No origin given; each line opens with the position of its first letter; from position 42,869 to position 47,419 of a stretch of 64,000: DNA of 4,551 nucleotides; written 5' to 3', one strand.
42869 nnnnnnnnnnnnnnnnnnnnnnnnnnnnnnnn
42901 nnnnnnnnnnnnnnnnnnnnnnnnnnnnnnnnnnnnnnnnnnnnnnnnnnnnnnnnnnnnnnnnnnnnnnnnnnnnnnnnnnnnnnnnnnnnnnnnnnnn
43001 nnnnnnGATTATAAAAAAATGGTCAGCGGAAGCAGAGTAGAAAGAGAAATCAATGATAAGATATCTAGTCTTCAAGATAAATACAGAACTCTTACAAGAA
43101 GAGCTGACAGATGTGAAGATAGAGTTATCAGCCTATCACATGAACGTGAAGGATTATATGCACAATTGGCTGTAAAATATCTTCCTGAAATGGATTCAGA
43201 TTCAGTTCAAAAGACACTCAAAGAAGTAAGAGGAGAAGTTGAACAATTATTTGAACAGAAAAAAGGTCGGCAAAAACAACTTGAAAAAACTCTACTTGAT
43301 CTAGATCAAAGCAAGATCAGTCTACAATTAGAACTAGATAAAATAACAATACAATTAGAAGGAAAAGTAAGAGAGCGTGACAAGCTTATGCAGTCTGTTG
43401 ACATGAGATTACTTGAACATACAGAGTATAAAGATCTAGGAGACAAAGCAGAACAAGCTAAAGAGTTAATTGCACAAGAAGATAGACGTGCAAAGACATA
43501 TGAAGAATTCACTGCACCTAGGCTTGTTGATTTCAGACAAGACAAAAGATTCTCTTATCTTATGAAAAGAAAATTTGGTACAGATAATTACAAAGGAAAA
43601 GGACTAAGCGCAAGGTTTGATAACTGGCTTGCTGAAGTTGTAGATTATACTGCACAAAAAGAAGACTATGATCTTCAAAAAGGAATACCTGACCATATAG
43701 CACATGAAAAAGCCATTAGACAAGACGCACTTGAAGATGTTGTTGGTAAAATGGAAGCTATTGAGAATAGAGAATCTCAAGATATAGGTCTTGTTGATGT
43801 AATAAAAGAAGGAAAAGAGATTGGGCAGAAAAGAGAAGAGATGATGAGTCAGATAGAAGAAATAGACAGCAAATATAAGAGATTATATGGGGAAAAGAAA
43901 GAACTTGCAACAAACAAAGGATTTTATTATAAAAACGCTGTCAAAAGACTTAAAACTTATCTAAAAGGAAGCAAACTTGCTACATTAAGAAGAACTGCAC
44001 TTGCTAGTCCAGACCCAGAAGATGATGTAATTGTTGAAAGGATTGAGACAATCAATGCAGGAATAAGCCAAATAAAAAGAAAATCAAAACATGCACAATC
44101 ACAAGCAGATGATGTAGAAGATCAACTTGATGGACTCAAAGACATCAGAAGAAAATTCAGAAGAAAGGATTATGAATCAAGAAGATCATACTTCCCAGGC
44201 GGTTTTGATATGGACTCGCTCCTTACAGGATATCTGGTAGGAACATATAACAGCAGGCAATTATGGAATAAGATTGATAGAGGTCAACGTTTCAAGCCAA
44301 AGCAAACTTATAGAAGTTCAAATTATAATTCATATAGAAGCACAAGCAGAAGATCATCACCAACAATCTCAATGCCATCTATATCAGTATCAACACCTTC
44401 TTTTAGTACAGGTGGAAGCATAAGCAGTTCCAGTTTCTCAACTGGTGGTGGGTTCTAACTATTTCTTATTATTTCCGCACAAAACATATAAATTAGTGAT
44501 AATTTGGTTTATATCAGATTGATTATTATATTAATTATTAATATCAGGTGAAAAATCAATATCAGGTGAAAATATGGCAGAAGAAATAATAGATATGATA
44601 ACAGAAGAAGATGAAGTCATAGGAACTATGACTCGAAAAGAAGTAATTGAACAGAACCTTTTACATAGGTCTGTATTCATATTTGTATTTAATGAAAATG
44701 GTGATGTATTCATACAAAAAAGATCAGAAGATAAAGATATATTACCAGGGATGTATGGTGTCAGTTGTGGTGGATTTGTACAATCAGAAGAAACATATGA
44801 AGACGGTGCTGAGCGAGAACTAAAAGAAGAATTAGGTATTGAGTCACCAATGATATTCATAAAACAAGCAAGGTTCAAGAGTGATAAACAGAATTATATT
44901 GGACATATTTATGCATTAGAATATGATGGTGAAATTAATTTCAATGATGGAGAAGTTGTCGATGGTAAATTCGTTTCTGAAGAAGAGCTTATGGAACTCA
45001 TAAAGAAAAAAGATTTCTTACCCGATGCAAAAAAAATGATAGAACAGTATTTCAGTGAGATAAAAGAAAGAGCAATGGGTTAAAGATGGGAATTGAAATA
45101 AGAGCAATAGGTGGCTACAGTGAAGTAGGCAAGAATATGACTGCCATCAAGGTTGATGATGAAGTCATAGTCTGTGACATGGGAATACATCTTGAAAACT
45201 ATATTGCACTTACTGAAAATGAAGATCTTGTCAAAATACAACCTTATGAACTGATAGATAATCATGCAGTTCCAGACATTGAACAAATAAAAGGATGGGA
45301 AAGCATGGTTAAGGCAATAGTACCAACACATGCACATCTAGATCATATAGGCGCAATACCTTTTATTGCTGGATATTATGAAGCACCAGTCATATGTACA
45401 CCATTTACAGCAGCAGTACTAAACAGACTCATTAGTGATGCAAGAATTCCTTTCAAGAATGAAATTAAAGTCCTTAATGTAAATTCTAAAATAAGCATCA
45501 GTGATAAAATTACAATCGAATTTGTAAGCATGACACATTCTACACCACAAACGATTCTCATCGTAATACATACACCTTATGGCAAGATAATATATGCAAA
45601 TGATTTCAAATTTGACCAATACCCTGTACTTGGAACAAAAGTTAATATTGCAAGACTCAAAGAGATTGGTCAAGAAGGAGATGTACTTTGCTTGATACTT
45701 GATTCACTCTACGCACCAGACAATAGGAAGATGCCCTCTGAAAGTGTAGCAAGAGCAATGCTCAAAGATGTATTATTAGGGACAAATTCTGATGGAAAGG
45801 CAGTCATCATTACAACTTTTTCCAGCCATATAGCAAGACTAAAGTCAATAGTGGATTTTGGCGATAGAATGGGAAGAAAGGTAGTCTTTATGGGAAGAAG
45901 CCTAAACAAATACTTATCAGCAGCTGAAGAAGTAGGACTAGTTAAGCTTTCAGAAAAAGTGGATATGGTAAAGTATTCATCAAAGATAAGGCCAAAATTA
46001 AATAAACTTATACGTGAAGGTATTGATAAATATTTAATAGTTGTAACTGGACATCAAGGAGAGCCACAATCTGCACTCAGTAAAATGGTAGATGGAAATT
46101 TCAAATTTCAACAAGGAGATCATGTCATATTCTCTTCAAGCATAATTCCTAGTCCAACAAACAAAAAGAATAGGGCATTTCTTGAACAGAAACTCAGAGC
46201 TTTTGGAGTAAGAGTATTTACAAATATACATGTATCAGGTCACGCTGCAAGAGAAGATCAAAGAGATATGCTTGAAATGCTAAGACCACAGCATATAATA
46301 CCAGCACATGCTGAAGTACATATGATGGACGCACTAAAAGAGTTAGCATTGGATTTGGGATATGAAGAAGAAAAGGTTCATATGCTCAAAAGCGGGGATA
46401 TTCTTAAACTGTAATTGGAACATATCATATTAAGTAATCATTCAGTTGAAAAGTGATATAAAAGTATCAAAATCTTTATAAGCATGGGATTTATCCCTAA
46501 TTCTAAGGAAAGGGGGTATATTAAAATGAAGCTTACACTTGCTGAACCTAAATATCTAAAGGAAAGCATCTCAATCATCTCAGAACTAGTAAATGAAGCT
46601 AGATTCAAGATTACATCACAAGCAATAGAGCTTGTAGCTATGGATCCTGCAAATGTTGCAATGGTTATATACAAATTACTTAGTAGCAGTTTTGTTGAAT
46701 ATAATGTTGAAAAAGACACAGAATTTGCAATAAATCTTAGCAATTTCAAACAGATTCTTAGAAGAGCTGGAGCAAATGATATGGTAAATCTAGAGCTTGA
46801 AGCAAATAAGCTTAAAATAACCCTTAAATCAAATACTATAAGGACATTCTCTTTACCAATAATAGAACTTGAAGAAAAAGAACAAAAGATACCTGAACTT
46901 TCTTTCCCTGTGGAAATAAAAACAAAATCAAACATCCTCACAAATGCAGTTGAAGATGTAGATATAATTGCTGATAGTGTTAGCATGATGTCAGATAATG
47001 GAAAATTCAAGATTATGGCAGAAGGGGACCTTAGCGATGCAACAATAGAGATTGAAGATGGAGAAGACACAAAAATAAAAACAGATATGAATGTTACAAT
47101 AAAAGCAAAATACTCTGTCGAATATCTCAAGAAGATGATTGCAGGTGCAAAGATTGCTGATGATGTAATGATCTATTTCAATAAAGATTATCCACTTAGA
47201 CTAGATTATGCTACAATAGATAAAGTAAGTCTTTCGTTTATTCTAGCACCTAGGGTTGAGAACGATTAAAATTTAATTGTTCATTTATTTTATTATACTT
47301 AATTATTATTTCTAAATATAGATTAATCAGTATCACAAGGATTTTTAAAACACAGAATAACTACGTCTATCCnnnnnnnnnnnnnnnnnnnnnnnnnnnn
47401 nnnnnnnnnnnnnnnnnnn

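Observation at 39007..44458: Bacterial-type membrane island: SPFH pair divergent from DUF6384 + TGGGF coiled-coil module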

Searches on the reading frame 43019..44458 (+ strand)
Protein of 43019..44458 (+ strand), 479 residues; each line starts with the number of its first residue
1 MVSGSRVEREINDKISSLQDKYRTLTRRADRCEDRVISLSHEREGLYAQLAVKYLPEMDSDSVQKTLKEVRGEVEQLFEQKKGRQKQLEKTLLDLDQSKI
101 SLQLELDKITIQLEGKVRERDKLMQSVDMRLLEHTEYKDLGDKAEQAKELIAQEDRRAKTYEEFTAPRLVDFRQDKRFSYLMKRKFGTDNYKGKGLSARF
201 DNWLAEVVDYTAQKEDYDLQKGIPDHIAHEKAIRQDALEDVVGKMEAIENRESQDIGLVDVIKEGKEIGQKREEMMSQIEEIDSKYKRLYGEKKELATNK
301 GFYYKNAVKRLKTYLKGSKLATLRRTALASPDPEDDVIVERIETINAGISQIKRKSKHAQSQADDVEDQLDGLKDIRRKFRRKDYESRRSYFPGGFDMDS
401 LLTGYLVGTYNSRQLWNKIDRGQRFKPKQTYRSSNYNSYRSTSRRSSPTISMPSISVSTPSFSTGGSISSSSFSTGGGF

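Call 4: search_protein_families(library=pfam, proteins=[window:43019-44458:+], max_evalue=0.01)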
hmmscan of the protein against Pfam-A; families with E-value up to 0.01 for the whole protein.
window:43019-44458:+ (479 aa): 1 family
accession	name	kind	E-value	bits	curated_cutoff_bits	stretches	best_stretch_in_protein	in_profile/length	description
PF10158.14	LOH1CR12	-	0.0057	17.2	24.7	0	59-118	50-108/131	Tumour suppressor protein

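Call 6: search_protein_families(library=ncbifam, proteins=[window:43019-44458:+], max_evalue=0.01)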
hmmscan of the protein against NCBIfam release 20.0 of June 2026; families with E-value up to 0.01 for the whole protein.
window:43019-44458:+ (479 aa): 1 family
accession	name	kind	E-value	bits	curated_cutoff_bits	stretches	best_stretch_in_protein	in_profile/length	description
TIGR02168.1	SMC_prok_B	equivalog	0.0024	15.7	567.35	0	240-384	362-507/1181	chromosome segregation protein SMC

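Call 7: search_protein_families(library=padloc, proteins=[window:43019-44458:+], max_evalue=0.01)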
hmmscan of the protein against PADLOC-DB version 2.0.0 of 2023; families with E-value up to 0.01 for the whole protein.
window:43019-44458:+ (479 aa): 0 families

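Call 28: search_solved_structures(query=A3, max_evalue=10)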
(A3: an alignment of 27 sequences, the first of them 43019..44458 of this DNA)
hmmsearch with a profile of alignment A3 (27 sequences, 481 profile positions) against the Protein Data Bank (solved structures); distinct sequences matched with E-value up to 10: 56.
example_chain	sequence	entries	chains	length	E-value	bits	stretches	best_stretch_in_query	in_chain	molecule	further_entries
3thf_A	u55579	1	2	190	0.0034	19.6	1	9-120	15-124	Protein Shroom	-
7zr2_A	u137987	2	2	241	0.0067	18.6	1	7-138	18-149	Spike protein S2',Chimeric protein mimic of SARS-CoV-2 Spike HR1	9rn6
9e5c_0x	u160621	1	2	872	0.013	17.6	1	17-119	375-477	Coiled-coil domain-containing protein 40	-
9had_A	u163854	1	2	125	0.028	16.5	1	254-356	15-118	Mite allergen Der f 21.0101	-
6ixg_A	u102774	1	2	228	0.029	16.5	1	82-165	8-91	SH3 domain-binding protein 5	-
6ixe_A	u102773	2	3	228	0.029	16.5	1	82-165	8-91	SH3 domain-binding protein 5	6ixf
9y5h_B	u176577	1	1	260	0.04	16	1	62-146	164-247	sc-t-SNARE-diff-#3.3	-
1zxa_A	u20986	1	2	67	0.042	15.9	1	69-111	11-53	cGMP-dependent protein kinase 1, alpha isozyme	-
9y6s_4T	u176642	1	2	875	0.044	15.9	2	17-127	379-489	Coiled-coil domain-containing protein 40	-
6ixv_A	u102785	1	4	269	0.045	15.9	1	82-165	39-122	SH3 domain-binding protein 5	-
6jfv_B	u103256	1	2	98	0.058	15.5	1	218-295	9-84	Keratin, type II cytoskeletal 5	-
4zry_B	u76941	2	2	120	0.061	15.4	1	220-293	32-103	Keratin, type II cytoskeletal 1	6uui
6djl_B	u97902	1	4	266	0.066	15.3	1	81-165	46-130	SH3 domain-binding protein 5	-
3tnu_B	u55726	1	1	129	0.068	15.3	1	216-295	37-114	Keratin, type II cytoskeletal 5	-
5ynx_A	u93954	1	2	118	0.068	15.3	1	254-354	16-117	Allergen Der f 21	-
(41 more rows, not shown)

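Call 31: search_protein_families(library=pfam, alignment_id=A3, max_evalue=10)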
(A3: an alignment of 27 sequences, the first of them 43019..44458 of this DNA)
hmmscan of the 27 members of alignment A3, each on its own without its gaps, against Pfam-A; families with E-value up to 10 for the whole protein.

A. member 1, window:43019-44458:+ (479 aa): 9 families
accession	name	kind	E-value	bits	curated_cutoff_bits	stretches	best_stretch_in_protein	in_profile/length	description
PF10158.14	LOH1CR12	-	0.0057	17.2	24.7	1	59-118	50-108/131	Tumour suppressor protein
PF14197.11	Cep57_CLD_2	-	0.021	15.4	27.1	1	14-55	4-45/67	Centrosome localisation domain of PPC89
PF18461.7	Atypical_Card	-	0.078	13.4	28.6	1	32-89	14-73/95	Atypical caspase recruitment domain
PF14662.11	KASH_CCD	-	0.18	12.2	43.3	1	17-164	19-170/191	Coiled-coil region of CCDC155 or KASH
PF05873.17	Mt_ATP-synt_D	-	0.55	10.5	27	1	46-97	71-122/154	ATP synthase D chain, mitochondrial (ATP5H)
PF06419.17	COG6_N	-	3.3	8.3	27.4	1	338-383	45-90/114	Conserved oligomeric complex COG6, N-terminal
PF04504.20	GeBP-like_DBD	-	5.4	8.2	29.5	1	9-44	50-84/94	Glabrous-enhancer-binding protein-like family, DBD domain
PF12732.12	YtxH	-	6.2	7.8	37.5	0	3-81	22-66/71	YtxH-like protein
PF16519.10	TRPM_tetra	-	7.7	7.2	26.6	0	271-285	10-24/56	Tetramerisation domain of TRPM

B. families by the number of members that match (of 27 scanned): 149 families (the first 25 are shown)
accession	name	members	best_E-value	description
PF05531.17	NPV_P10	6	0.0044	Nucleopolyhedrovirus P10 protein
PF10158.14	LOH1CR12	5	0.0027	Tumour suppressor protein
PF07889.17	DUF1664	5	0.0042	Protein of unknown function (DUF1664)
PF06103.16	DUF948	5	0.011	Bacterial protein of unknown function (DUF948)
PF05377.16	FlaC_arch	4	0.0017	Flagella accessory protein C (FlaC)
PF04513.17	Baculo_PEP_C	3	0.0038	Baculovirus polyhedron envelope protein, PEP, C terminus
PF06419.17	COG6_N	3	0.05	Conserved oligomeric complex COG6, N-terminal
PF13851.11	GAS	3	0.066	Growth-arrest specific micro-tubule binding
PF16326.10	ABC_tran_CTD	3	0.33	ABC transporter C-terminal domain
PF14131.11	DUF4298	2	0.012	Domain of unknown function (DUF4298)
PF08647.16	BRE1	2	0.019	BRE1 E3 ubiquitin ligase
PF08946.15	Osmo_CC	2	0.026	Osmosensory transporter coiled coil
PF16888.10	YwqH-like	2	0.033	YwqH-like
PF06005.17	ZapB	2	0.058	Cell division protein ZapB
PF06156.18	YabA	2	0.065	Initiation control protein YabA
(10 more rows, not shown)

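Call 95: search_protein_families(library=phrogs, proteins=[window:43019-44458:+], max_evalue=0.001)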
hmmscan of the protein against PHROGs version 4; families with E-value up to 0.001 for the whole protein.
window:43019-44458:+ (479 aa): 0 families

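Call 96: search_protein_representatives(protein=window:43019-44458:+)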
Query: 479 residues. Proteins with E-value up to 0.001 (for the whole library): 1032; up to 1e-10: 707; up to 1e-30: 219. The best 150 are listed.
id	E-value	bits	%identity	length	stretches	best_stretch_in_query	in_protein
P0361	0.0e+00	1034.6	100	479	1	1-479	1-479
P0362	2.9e-94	333.0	39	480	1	1-479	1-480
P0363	2.4e-91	323.4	37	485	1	2-479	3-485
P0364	1.5e-84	301.0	37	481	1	3-479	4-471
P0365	1.3e-83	297.8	35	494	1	1-479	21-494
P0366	2.5e-83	297.0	36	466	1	1-477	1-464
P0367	5.4e-83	295.8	36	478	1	2-479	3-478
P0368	2.1e-80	287.3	35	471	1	2-442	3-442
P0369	2.8e-79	283.6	35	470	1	1-479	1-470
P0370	4.1e-79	283.1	35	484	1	2-479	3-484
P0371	1.3e-78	281.4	36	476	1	2-479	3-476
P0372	1.8e-78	280.9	36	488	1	2-479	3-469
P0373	7.0e-78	279.0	34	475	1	2-479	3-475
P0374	9.3e-78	278.6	34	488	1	2-479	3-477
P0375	1.1e-77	278.4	34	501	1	1-479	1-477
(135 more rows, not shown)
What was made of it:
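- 43019..44458 (+): Ccc, 479 aa, a soluble coiled-coil protein. It has a conserved central block (aa ~170-260, nt 43526-43798) and a Ser/Gly-rich disordered tail (aa ~430-479, nt 44306-44455) ending in the family tip FSTGGGF. 1032 cluster representatives at E<=1e-3, all about 400-560 aa (call 96).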

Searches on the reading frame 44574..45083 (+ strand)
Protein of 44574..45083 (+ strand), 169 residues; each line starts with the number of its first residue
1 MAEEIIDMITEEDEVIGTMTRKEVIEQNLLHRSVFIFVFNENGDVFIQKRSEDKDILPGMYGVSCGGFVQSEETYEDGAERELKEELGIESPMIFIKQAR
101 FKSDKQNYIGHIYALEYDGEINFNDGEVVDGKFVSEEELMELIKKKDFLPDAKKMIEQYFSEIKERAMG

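Call 4: search_protein_families(library=pfam, proteins=[window:44574-45083:+], max_evalue=0.01)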
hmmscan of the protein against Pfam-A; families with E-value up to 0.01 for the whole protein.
window:44574-45083:+ (169 aa): 3 families
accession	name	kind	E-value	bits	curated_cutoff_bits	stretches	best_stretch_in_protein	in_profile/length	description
PF00293.34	NUDIX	-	1.5e-20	74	21.1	1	30-158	2-133/134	NUDIX domain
PF22327.2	Nudt16-like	-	0.0002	21.8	27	1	65-118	38-96/161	U8 snoRNA-decapping enzyme-like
PF14815.12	NUDIX_4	-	0.00052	20.2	35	1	36-139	3-98/113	NUDIX domain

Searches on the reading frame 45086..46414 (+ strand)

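Call 4: search_protein_families(library=pfam, proteins=[window:45086-46414:+], max_evalue=0.01)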
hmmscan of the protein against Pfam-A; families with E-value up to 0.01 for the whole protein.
window:45086-46414:+ (442 aa): 4 families
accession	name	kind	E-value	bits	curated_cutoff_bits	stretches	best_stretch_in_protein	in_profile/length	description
PF22505.1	RNase_J_b_CASP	-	6e-27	94.4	27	1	239-360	3-118/126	Ribonuclease J, beta-CASP domain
PF07521.17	RMMBL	-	4.1e-11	43.1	21.6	1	377-425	8-57/63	Zn-dependent metallo-hydrolase RNA specificity domain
PF00753.33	Lactamase_B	-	2.4e-09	37.8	22.7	1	18-177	8-153/196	Metallo-beta-lactamase superfamily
PF12706.13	Lactamase_B_2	-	3.9e-09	36.8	27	1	74-175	30-144/200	Beta-lactamase superfamily domain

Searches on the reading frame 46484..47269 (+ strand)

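Call 4: search_protein_families(library=pfam, proteins=[window:46484-47269:+], max_evalue=0.01)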
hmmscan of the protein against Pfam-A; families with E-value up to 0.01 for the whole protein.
window:46484-47269:+ (261 aa): 5 families
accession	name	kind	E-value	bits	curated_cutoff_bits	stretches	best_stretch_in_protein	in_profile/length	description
PF00705.23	PCNA_N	-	3.3e-14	53.1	20.3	1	19-114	6-101/127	Proliferating cell nuclear antigen, N-terminal domain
PF02747.20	PCNA_C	-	8.7e-12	45.8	23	1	135-256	1-127/128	Proliferating cell nuclear antigen, C-terminal domain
PF02144.21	Rad1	-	3.6e-06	26.7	24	1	36-234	22-247/257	Repair protein Rad1/Rec1/Rad17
PF04005.17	Hus1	-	4.6e-05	23.1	27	1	14-210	2-200/288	Hus1-like protein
PF04139.18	Rad9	-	6.6e-05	22.9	25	1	28-255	4-251/253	Rad9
